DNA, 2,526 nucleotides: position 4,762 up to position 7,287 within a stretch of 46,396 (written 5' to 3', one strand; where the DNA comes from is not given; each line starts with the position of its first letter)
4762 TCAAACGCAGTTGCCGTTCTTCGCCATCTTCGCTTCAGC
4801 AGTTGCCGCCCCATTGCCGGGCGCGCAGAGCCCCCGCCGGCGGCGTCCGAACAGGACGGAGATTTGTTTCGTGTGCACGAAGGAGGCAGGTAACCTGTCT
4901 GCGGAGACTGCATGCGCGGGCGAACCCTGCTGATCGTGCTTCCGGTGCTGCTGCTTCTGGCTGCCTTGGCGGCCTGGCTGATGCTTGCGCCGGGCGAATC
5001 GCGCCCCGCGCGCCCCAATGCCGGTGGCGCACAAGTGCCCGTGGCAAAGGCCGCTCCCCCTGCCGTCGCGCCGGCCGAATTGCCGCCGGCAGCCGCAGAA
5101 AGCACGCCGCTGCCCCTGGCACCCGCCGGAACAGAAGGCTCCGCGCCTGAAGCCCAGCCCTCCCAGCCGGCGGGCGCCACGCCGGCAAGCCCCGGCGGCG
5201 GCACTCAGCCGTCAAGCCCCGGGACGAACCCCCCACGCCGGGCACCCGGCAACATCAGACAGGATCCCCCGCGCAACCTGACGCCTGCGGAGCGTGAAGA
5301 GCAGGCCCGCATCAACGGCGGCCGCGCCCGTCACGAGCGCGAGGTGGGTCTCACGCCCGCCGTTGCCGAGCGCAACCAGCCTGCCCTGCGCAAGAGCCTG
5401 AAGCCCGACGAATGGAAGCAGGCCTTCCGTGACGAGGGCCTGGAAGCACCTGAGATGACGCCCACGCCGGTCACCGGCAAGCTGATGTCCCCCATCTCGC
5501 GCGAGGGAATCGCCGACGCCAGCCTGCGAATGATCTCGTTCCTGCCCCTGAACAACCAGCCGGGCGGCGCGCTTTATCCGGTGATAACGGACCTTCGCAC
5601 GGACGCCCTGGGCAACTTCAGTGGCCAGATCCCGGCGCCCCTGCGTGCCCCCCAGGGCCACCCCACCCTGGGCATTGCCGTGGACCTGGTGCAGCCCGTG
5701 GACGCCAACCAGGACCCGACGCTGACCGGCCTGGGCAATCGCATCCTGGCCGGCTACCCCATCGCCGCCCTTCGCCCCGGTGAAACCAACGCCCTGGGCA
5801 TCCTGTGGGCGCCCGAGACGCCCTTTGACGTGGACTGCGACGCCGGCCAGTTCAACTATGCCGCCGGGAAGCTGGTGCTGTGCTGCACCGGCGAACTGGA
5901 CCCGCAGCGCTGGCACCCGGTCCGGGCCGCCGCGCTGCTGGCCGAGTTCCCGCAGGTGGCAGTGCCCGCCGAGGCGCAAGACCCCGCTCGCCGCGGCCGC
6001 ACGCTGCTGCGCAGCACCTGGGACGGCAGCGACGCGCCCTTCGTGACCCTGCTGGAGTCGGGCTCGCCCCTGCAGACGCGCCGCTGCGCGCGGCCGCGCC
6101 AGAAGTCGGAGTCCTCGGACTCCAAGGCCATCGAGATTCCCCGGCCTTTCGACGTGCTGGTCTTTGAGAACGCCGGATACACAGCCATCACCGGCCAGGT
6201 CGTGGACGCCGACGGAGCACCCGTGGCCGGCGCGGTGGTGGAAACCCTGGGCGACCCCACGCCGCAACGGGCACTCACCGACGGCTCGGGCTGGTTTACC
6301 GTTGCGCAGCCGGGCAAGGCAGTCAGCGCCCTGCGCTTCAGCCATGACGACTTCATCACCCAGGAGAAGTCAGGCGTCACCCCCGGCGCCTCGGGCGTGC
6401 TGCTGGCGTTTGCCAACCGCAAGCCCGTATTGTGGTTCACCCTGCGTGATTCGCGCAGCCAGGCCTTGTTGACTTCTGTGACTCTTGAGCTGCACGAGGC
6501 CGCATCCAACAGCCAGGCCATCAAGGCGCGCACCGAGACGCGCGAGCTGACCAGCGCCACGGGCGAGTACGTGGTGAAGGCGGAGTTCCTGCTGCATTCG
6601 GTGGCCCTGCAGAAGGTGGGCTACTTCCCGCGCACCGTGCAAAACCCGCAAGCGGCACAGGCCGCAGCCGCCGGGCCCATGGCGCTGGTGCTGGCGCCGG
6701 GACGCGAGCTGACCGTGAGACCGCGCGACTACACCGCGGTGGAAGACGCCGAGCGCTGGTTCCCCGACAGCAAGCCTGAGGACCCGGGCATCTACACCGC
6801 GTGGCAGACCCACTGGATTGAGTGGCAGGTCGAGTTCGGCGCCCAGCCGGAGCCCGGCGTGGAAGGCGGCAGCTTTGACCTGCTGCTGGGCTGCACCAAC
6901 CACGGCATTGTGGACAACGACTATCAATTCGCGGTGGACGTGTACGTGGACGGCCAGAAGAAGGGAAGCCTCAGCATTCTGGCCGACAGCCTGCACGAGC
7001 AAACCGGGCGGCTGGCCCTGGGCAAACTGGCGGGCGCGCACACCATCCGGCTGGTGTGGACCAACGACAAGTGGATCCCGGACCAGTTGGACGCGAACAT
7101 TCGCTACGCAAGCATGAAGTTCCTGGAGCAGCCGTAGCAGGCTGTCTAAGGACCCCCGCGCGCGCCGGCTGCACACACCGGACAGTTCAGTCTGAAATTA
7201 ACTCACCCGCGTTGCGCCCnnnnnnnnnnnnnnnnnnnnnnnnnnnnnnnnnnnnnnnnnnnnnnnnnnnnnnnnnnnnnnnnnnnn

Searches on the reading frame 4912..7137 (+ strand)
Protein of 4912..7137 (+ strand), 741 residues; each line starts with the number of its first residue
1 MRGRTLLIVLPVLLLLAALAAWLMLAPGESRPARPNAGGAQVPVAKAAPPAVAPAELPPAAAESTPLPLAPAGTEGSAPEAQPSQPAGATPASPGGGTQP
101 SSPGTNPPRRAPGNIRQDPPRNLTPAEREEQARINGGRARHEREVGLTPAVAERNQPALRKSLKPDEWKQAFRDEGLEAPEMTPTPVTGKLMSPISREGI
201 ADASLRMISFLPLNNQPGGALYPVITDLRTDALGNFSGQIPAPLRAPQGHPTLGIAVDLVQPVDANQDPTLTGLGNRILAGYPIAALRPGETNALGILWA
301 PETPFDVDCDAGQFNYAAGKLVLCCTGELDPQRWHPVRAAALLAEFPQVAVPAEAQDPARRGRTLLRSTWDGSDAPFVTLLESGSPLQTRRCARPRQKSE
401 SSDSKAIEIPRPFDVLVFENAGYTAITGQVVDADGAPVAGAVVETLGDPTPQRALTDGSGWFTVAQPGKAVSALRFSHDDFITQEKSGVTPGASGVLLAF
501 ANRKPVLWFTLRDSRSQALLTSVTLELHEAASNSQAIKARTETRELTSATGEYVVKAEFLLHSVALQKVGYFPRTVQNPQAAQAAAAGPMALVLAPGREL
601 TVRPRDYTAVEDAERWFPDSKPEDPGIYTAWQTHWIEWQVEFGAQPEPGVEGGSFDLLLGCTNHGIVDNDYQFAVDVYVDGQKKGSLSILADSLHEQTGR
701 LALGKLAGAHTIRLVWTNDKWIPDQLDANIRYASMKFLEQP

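Call 65: search_protein_families(library=pfam, proteins=[window:4912-7137:+], max_evalue=0.001)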
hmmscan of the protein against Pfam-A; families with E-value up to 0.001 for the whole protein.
window:4912-7137:+ (741 aa): 3 families
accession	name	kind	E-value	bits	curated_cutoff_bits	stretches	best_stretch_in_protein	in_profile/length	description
PF13620.12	CarboxypepD_reg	-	4e-10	40.4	32.3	1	426-492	2-70/82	Carboxypeptidase regulatory-like domain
PF25020.1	TTR_TEN1-4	-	3.1e-07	30.7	27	1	421-491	4-74/86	Teneurin TTR-like domain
PF13715.12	CarbopepD_reg_2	-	0.00072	20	32.2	0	426-487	1-61/88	CarboxypepD_reg-like domain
